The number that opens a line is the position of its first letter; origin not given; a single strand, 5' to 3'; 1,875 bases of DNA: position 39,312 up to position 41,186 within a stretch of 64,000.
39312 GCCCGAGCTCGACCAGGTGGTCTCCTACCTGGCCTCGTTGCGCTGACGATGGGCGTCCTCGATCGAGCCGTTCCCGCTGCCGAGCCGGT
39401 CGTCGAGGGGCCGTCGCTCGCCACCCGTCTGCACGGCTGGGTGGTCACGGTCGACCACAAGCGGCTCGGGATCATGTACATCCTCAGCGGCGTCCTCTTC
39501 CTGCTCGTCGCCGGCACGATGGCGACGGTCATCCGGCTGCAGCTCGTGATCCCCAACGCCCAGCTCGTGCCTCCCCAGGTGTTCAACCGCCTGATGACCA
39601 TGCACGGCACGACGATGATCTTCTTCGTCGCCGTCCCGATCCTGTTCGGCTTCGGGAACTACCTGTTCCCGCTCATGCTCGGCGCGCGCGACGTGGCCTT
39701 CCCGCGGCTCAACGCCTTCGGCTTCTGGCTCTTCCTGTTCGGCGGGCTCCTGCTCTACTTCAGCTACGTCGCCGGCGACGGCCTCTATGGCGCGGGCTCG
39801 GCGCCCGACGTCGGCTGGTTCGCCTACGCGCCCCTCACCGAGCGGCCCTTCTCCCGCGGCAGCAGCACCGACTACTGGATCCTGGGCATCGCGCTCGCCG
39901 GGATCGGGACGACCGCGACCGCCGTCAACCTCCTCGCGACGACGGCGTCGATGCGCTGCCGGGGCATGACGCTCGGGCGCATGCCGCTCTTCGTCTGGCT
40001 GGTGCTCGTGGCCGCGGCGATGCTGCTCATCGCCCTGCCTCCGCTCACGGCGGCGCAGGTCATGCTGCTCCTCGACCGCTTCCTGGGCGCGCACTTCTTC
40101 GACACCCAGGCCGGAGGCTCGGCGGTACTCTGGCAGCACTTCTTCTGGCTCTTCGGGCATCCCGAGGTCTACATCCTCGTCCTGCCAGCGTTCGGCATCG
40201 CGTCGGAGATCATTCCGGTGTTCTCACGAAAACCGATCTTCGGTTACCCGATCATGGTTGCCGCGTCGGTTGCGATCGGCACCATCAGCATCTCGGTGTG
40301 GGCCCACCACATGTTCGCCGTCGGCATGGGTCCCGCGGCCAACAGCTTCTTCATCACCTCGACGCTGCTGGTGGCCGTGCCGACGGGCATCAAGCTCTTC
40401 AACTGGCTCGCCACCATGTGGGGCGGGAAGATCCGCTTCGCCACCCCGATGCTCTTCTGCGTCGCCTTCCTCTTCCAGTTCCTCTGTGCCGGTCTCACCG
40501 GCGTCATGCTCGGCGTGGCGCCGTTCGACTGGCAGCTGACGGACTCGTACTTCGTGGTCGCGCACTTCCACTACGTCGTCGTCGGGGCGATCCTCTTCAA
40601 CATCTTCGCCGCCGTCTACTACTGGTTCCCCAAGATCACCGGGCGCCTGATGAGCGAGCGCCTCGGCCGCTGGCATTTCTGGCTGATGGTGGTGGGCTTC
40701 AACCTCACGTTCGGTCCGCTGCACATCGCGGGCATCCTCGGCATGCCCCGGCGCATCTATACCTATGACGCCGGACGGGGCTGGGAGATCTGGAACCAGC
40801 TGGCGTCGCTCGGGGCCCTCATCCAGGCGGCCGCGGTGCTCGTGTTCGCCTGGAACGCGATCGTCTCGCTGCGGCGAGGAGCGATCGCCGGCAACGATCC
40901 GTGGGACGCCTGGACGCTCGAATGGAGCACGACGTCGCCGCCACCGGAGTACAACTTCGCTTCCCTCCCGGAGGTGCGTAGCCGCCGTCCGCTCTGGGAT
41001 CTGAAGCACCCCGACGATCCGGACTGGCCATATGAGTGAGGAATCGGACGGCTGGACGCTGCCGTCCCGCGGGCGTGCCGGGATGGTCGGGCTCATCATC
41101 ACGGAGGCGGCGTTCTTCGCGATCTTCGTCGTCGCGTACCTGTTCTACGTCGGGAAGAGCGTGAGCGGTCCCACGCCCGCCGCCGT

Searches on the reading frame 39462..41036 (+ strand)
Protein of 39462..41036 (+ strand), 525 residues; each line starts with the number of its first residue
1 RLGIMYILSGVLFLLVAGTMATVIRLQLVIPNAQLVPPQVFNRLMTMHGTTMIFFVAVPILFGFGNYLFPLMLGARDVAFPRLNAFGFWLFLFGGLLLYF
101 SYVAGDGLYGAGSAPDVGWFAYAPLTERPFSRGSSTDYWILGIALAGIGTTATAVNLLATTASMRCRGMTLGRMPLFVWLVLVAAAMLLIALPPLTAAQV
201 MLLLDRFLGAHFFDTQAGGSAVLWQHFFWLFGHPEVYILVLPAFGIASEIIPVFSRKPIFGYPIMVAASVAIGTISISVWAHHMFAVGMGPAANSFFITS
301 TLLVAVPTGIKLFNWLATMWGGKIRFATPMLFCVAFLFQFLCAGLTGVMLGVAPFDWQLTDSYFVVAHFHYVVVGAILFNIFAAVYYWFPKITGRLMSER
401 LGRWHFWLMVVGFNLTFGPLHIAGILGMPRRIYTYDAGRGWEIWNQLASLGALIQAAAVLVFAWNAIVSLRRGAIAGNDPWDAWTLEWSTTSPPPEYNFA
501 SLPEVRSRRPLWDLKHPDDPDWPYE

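Call 75: find_related_loci(query=window:39462-41036:+, collection=genome_contigs, flank=1000)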
Query window:39462-41036:+ (525 aa) in genome_contigs; peptide patterns used: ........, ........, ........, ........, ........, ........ (x = any residue, [..] = any of these).
599 stretches matched a pattern (row limit reached: there are more); 597 encode a relative of the query (tblastn E <= 1e-3); the best 80 are kept; 80 distinct loci.
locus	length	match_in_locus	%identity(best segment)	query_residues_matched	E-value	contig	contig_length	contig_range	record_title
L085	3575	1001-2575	73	1-525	0e+0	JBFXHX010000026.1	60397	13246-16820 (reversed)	MAG: Candidatus Binatia bacterium isolate CA_2019_TPIn_197 NODE_1671_length_60397_cov_9.857027_TPIn, whole genome shotgu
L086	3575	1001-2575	74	1-525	0e+0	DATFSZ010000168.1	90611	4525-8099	MAG TPA_asm: Candidatus Binataceae bacterium isolate SMAG_U9397 k141_3534406, whole genome shotgun sequence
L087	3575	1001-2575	72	1-525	0e+0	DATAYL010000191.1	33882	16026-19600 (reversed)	MAG TPA_asm: Bryobacteraceae bacterium isolate SMAG_U5678 k141_1432028, whole genome shotgun sequence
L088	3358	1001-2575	72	1-525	0e+0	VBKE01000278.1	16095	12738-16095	MAG: Deltaproteobacteria bacterium isolate DP_1 14_1009_09_30cm_scaffold_4500, whole genome shotgun sequence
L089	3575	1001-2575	70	1-525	0e+0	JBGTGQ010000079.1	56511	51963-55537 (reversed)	MAG: Terrimicrobiaceae bacterium isolate JTS-RE219 k141_3446655, whole genome shotgun sequence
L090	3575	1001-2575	72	1-525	0e+0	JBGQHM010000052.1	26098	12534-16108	MAG: Candidatus Binatia bacterium isolate OBJ2_061818_070_72 k141_1224038_length_26098_cov_15.3419, whole genome shotgun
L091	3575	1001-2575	70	1-525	0e+0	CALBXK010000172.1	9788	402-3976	MAG TPA_asm: uncultured Spartobacteria bacterium isolate ERR2206771_bin.61_CONCOCT_v1.1_MAG genome assembly, contig: ERZ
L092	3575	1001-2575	69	1-525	0e+0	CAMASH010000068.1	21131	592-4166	MAG: Chthoniobacter flavus isolate AH-24oct19-86 genome assembly, contig: AH-24oct19-C5513, whole genome shotgun sequenc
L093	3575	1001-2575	70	1-525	0e+0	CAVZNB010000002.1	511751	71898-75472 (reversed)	MAG: uncultured Acidobacteriaceae bacterium isolate MFD01828.bin.2.44 genome assembly, contig: contig_13314, whole genom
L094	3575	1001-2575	73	1-525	0e+0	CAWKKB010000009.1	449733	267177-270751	MAG: uncultured delta proteobacterium isolate MFD00731.bin.2.133 genome assembly, contig: contig_697, whole genome shotg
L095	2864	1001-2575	69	1-525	0e+0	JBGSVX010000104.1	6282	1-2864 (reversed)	MAG: Terrimicrobiaceae bacterium isolate JTS-AC467 k141_1496429, whole genome shotgun sequence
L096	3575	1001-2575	70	1-525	0e+0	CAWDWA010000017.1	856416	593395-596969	MAG: uncultured Verrucomicrobiae bacterium isolate MFD05684.bin.1.321 genome assembly, contig: contig_6905, whole genome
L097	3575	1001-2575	69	1-525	0e+0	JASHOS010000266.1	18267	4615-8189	MAG: Terriglobia bacterium isolate JOPF029 JOPF_N10C_contig_173740, whole genome shotgun sequence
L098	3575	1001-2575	70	1-525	0e+0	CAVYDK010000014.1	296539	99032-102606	MAG: uncultured Acidobacteriaceae bacterium isolate MFD01112.bin.2.20 genome assembly, contig: contig_3497, whole genome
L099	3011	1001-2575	70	1-525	0e+0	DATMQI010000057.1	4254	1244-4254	MAG TPA_asm: Terriglobales bacterium isolate SMAG_U12924 k141_3569296, whole genome shotgun sequence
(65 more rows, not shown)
